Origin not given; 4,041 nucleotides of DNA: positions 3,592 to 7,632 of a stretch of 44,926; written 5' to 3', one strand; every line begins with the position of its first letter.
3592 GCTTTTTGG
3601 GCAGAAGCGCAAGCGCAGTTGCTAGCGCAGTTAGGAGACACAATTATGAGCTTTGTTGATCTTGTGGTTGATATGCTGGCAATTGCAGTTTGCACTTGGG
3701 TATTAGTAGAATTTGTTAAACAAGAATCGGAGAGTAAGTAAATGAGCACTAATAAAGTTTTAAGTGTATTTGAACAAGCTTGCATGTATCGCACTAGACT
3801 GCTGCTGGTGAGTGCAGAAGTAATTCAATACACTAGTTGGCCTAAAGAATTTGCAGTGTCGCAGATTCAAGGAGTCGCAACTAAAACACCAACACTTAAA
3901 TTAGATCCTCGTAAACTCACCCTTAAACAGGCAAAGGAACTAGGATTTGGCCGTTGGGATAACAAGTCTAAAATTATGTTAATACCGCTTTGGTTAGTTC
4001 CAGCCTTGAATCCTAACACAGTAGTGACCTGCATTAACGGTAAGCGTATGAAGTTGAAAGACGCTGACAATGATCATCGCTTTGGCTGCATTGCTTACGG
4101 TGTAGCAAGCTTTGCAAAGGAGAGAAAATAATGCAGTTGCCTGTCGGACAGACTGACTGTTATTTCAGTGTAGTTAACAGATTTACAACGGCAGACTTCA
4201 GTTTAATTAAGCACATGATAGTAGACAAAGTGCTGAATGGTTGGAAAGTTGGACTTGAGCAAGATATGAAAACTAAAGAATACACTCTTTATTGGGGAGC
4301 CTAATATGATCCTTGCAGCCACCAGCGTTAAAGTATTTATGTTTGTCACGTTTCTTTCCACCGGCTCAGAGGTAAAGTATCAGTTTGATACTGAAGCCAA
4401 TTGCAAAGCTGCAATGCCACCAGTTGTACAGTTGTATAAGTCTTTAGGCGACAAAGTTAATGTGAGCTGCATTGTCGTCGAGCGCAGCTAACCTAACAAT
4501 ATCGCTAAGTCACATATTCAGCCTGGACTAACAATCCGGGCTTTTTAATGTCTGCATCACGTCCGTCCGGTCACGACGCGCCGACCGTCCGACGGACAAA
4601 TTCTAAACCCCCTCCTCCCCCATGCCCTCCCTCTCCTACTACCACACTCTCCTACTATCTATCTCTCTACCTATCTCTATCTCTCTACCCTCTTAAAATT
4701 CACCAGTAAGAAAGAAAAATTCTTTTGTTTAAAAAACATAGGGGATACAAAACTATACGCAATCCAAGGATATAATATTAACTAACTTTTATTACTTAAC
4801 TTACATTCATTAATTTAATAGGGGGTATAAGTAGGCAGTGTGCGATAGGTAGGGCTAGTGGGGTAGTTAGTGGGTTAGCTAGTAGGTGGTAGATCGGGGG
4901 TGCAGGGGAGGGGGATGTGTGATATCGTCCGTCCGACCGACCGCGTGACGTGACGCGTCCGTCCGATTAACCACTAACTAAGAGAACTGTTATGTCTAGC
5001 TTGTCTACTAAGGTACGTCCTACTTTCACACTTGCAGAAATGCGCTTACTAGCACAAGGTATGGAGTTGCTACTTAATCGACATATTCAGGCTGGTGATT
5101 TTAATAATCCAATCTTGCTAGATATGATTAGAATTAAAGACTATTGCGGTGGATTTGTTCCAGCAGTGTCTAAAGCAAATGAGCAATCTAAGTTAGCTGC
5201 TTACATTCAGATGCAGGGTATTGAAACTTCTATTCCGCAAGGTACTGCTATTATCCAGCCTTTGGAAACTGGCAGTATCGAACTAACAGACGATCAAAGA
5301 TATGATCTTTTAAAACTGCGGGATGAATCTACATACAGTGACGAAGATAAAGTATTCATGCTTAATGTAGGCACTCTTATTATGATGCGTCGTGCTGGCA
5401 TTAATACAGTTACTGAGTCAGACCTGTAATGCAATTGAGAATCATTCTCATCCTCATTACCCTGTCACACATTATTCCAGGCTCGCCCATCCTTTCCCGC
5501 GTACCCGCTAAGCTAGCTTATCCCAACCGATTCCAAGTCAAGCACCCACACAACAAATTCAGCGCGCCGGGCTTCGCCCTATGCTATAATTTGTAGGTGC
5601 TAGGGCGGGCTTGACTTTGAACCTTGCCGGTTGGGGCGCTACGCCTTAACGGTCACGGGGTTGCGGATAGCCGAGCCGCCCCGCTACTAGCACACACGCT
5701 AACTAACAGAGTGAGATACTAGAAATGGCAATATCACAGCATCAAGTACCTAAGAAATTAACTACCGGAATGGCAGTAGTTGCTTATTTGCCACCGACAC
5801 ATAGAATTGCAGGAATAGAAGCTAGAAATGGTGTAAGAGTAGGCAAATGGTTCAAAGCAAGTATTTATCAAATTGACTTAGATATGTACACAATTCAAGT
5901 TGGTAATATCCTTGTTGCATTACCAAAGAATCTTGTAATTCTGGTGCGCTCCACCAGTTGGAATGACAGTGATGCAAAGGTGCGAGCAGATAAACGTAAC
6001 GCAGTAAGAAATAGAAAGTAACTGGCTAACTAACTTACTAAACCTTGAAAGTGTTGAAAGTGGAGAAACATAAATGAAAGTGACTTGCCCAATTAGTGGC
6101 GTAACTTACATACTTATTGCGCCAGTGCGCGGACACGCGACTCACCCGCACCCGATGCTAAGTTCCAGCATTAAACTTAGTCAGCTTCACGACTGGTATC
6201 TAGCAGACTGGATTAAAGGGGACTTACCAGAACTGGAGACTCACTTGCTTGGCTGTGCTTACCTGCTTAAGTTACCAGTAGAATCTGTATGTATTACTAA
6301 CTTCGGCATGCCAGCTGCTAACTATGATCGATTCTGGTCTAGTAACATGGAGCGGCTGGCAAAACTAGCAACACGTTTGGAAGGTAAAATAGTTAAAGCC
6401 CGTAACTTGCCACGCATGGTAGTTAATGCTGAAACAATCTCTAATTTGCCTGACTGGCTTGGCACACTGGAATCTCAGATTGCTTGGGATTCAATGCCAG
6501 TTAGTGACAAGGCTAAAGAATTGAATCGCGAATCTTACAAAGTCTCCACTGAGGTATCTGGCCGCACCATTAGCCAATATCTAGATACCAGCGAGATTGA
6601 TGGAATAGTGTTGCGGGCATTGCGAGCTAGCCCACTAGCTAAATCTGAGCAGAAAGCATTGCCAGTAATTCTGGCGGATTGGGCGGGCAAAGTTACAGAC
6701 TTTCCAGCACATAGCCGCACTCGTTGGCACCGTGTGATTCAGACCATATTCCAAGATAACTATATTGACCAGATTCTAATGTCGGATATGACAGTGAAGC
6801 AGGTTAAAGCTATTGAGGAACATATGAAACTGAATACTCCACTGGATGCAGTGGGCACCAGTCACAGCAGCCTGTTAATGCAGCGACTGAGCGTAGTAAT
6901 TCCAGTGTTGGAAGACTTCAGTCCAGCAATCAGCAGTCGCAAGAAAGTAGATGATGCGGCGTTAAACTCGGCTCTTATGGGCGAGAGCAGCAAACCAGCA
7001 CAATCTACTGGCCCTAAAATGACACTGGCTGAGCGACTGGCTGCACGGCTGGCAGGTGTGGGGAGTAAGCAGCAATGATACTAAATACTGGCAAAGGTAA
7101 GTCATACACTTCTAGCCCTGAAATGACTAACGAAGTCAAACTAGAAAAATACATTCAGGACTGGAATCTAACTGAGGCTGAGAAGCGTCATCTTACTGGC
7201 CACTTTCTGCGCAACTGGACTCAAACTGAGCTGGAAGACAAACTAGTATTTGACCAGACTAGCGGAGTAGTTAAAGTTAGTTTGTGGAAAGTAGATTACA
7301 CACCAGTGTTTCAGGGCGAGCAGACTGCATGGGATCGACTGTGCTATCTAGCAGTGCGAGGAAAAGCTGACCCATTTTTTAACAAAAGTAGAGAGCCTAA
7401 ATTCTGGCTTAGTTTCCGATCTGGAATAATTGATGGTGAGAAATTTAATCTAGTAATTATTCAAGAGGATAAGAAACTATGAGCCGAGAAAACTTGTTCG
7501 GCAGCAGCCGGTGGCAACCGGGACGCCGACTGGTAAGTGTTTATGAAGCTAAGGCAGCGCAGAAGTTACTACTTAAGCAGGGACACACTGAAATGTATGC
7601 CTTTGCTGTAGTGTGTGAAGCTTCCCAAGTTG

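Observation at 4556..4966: About 410-bp mirror-composition element: pyrimidine arm, AT-rich core, purine arm, with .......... repeats (candidate origin)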

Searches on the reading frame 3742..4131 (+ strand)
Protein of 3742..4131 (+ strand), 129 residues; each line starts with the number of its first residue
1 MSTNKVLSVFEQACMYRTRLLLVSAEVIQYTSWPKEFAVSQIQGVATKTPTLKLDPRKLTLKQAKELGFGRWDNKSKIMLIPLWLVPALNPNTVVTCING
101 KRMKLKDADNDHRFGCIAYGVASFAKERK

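Call 11: search_protein_families(library=pfam, proteins=[window:3742-4131:+], max_evalue=0.01)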
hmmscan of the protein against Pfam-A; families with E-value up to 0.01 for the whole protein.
window:3742-4131:+ (129 aa): 0 families

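Call 12: search_protein_families(library=phrogs, proteins=[window:3742-4131:+], max_evalue=0.01)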
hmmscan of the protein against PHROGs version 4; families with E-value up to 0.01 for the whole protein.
window:3742-4131:+ (129 aa): 1 family
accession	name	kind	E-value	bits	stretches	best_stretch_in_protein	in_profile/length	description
phrog_6726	-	unknown function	2.5e-33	116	1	8-122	5-125/128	-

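Call 19: find_related_loci(query=window:3742-4131:+, collection=viral_contigs, flank=8000)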
Query window:3742-4131:+ (129 aa) in viral_contigs; peptide patterns used: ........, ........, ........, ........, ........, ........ (x = any residue, [..] = any of these).
5 stretches matched a pattern; 2 encode a relative of the query (tblastn E <= 1e-3); 2 distinct loci.
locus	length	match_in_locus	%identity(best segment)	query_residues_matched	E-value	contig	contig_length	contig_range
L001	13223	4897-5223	44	17-121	8e-26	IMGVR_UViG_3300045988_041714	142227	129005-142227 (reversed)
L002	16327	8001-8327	44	17-121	1e-25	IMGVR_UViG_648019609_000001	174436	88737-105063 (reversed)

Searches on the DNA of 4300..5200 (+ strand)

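Call 4: search_dna_similar(query=window:4300-5200:+, collection=phages, mode=distant, max_rows=30)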
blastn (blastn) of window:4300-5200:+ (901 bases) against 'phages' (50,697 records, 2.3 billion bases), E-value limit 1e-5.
No match.

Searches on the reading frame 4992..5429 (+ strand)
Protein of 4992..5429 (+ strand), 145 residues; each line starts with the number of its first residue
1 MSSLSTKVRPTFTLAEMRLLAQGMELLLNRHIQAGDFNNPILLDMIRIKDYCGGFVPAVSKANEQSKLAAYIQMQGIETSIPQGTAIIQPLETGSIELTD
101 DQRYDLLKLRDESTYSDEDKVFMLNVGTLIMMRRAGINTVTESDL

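Call 11: search_protein_families(library=pfam, proteins=[window:4992-5429:+], max_evalue=0.01)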
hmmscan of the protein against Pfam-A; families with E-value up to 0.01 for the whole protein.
window:4992-5429:+ (145 aa): 0 families

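Call 12: search_protein_families(library=phrogs, proteins=[window:4992-5429:+], max_evalue=0.01)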
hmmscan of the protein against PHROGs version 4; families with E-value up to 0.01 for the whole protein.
window:4992-5429:+ (145 aa): 0 families

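Call 17: find_related_loci(query=window:4992-5429:+, collection=viral_contigs, flank=6000)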
Query window:4992-5429:+ (145 aa) in viral_contigs; peptide patterns used: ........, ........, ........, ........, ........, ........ (x = any residue, [..] = any of these).
11 stretches matched a pattern, but none encodes a relative of the query by tblastn (E <= 1e-3).

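Call 20: find_encoding_contigs(protein=window:4992-5429:+, flank=6000, max_places=10)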
Protein window:4992-5429:+ (145 aa): 1 contig read that carries it; 1 place shown.
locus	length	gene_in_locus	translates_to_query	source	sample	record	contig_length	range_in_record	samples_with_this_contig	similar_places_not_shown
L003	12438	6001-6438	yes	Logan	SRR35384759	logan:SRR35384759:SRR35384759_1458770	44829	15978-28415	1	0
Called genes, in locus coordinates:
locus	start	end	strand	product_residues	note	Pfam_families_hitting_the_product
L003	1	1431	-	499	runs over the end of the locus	-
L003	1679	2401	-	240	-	-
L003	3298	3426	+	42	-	-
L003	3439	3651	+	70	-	-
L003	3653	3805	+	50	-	-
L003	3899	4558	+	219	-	-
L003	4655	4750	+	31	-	-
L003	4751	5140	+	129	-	-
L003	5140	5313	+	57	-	-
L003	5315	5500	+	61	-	-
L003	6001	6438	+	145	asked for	-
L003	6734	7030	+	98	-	-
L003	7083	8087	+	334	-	-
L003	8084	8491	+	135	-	-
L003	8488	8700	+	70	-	-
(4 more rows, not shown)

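Call 73: search_protein_families(library=ncbifam, proteins=[window:4992-5429:+], max_evalue=0.1)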
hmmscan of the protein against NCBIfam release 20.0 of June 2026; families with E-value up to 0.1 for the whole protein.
window:4992-5429:+ (145 aa): 0 families

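Call 75: search_solved_structures(query=window:4992-5429:+, max_evalue=10)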
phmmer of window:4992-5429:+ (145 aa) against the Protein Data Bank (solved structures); distinct sequences matched with E-value up to 10: 0.

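Call 88: find_homologous_proteins(query=window:4992-5429:+, max_evalue=0.001)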
Query window:4992-5429:+ (145 aa): 12 proteins with E <= 0.001 among 26 candidates.
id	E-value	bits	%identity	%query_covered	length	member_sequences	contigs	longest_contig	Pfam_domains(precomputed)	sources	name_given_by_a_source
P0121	4.1e-87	307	100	100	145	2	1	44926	-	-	-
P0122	1.6e-55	205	67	100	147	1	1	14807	-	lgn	-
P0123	8.9e-51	189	63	100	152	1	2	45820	-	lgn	-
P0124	2.7e-42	162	68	81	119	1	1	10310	-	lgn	-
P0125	1.6e-41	160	58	97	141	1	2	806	-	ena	-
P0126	8.8e-41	157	58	98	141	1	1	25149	-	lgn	-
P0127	1.0e-34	137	54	97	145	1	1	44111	-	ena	-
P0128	8.3e-29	118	44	97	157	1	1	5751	-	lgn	-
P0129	3.8e-25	107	44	100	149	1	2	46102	-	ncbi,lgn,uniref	ncbi:hypothetical protein [Edaphovirga cremea]|uniref:hypothetical protein n=1 Tax=Edaphovirga creme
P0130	3.8e-19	87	39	100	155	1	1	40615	-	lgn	-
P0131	1.4e-16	79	34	99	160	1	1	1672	-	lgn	-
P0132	8.2e-16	76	36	100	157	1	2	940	-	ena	-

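Call 89: find_related_loci(query=P0129, collection=genome_contigs, flank=10000)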
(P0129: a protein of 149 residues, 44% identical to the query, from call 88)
Query P0129 (149 aa) in genome_contigs; peptide patterns used: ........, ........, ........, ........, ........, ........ (x = any residue, [..] = any of these).
29 stretches matched a pattern, but none encodes a relative of the query by tblastn (E <= 1e-3).

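Call 91: list_cluster_members(proteins=[P0129])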
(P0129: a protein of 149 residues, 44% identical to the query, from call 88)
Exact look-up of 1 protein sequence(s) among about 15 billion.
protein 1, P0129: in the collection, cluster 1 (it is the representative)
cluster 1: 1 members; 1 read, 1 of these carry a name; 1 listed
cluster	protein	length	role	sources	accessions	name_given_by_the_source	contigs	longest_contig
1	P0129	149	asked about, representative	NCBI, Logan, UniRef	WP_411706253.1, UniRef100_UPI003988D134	hypothetical protein [Edaphovirga cremea] | hypothetical protein n=1 Tax=Edaphovirga cremea TaxID=2267246 RepID=UPI003988D134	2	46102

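Call 99: predict_structure(alignment_id=A3)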
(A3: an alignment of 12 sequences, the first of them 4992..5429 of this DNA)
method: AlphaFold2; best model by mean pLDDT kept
length: 145 residues; sequences in the alignment: 12
mean_pLDDT: 70.3   pTM: 0.32
mean pLDDT of the five models: 70.3, 68.5, 65.7, 65.2, 61.7
residues with pLDDT >= 90: 0; 70-90: 82; 50-70: 39; < 50: 24
segments of 3 or more residues with pLDDT < 50: 1-7, 78-94
pLDDT, mean of each block of 10 residues (from residue 1): 48 77 85 81 82 70 59 57 44 59 84 85 85 72 61
secondary structure, 60 per line:
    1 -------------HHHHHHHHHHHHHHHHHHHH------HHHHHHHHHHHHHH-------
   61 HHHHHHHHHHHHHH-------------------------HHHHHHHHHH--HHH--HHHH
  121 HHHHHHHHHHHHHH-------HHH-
elements in order: H14-33 H40-53 H61-74 H100-109 H117-134

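Call 102: fold_search(model_id=the predicted structure, library=pdb)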
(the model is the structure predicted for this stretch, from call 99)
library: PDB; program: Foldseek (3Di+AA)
matches with E <= 10: 24; with E <= 0.001: 0
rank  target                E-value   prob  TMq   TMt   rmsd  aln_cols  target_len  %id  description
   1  3j7o_h                2.1e+00  0.10  0.23  0.26  13.8       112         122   14  Structure of the mammalian 60S ribosomal subunit (released 2014-09-03)
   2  4x5n_A                4.6e+00  0.16  0.26  0.37   7.2        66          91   14  Crystal structure of SemiSWEET in the inward-open and outward-open conformations (released 2015-01-21)
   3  7ohp_h                4.6e+00  0.07  0.23  0.29  13.4       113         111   12  Nog1-TAP associated immature ribosomal particles from S. cerevisiae after rpL25 expression shut down, population A (released 2021-11-03)
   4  4x5m_B                4.9e+00  0.15  0.25  0.36   7.2        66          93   14  Crystal structure of SemiSWEET in the inward-open conformation (released 2015-01-21)
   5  6woo_h                5.2e+00  0.06  0.23  0.28  13.3       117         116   12  CryoEM structure of yeast 80S ribosome with Met-tRNAiMet, eIF5B, and GDP (released 2020-09-23)
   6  5ie9_D                5.6e+00  0.14  0.25  0.37   7.8        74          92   16  Crystal structure of the Bacillus-conserved MazG protein, a nucleotide pyrophosphohydrolase (released 2016-03-30)
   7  7ohr_h                5.9e+00  0.06  0.23  0.27  13.4       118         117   12  Nog1-TAP associated immature ribosomal particle population E from S. cerevisiae (released 2021-11-10)
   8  4x5n_D                6.3e+00  0.13  0.25  0.36   6.8        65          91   14  Crystal structure of SemiSWEET in the inward-open and outward-open conformations (released 2015-01-21)
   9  3add_A                6.3e+00  0.02  0.14  0.09  19.5       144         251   13  Crystal structure of O-phosphoseryl-tRNA kinase complexed with selenocysteine tRNA and AMPPNP (crystal type 3) (released 2010-07-28)
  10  3uno_A                6.7e+00  0.06  0.21  0.18  12.5        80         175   14  Mycobacterium tuberculosis ferritin homolog, BfrB (released 2012-11-21)
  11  9qq6_A                7.1e+00  0.06  0.18  0.07  15.6        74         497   16  Structure of the Azotobacter vinelandii NifL-NifA complex (released 2025-06-18)
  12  8e0m_I                7.1e+00  0.05  0.22  0.20  20.3       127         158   13  Homotrimeric variant of tcTRP9, BGL15 (released 2023-04-12)
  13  5xy3_h                7.1e+00  0.04  0.23  0.27  14.6       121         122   12  Large subunit of Trichomonas vaginalis ribosome (released 2017-08-30)
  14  9g0c_A                7.1e+00  0.03  0.17  0.17  12.9       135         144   17  Structure of human Mical1 bMERB_V978A_V985A domain:Rab10 complex. (released 2025-07-02)
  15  8ap7_O                8.0e+00  0.06  0.23  0.32  13.7        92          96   11  membrane region of the Trypanosoma brucei mitochondrial ATP synthase dimer (released 2022-10-26)
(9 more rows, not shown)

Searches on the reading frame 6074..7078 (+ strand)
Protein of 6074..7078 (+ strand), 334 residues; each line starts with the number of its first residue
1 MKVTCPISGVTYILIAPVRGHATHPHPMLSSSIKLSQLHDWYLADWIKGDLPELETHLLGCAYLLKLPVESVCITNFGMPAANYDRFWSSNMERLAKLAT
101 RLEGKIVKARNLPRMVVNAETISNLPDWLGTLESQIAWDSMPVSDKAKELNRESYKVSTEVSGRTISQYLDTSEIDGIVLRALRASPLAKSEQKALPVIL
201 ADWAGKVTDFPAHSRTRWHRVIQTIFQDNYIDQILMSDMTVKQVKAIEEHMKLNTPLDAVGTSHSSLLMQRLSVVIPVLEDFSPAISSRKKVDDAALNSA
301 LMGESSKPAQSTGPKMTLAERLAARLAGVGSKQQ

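Call 11: search_protein_families(library=pfam, proteins=[window:6074-7078:+], max_evalue=0.01)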
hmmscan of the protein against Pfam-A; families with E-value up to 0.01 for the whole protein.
window:6074-7078:+ (334 aa): 0 families

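Call 12: search_protein_families(library=phrogs, proteins=[window:6074-7078:+], max_evalue=0.01)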
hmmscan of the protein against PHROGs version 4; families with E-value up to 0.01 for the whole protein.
window:6074-7078:+ (334 aa): 0 families

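Call 73: search_protein_families(library=ncbifam, proteins=[window:6074-7078:+], max_evalue=0.1)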
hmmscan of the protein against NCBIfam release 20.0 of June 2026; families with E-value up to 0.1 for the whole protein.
window:6074-7078:+ (334 aa): 0 families

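Call 74: search_solved_structures(query=window:6074-7078:+, max_evalue=10)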
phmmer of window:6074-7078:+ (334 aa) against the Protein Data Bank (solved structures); distinct sequences matched with E-value up to 10: 1.
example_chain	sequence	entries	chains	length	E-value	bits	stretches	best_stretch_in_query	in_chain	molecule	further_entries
4tzh_A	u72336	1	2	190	0.57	12.7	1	104-135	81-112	LIC12234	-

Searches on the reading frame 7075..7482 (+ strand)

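Call 12: search_protein_families(library=phrogs, proteins=[window:7075-7482:+], max_evalue=0.01)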
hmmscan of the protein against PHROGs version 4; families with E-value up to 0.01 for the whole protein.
window:7075-7482:+ (135 aa): 0 families

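Call 73: search_protein_families(library=ncbifam, proteins=[window:7075-7482:+], max_evalue=0.1)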
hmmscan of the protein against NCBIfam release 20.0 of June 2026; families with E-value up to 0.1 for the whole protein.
window:7075-7482:+ (135 aa): 1 family
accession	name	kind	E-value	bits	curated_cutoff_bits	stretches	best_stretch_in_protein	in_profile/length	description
NF007186.0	PRK09614.1-5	equivalog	0.0028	16.7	237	1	17-56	35-75/328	ribonucleotide-diphosphate reductase subunit beta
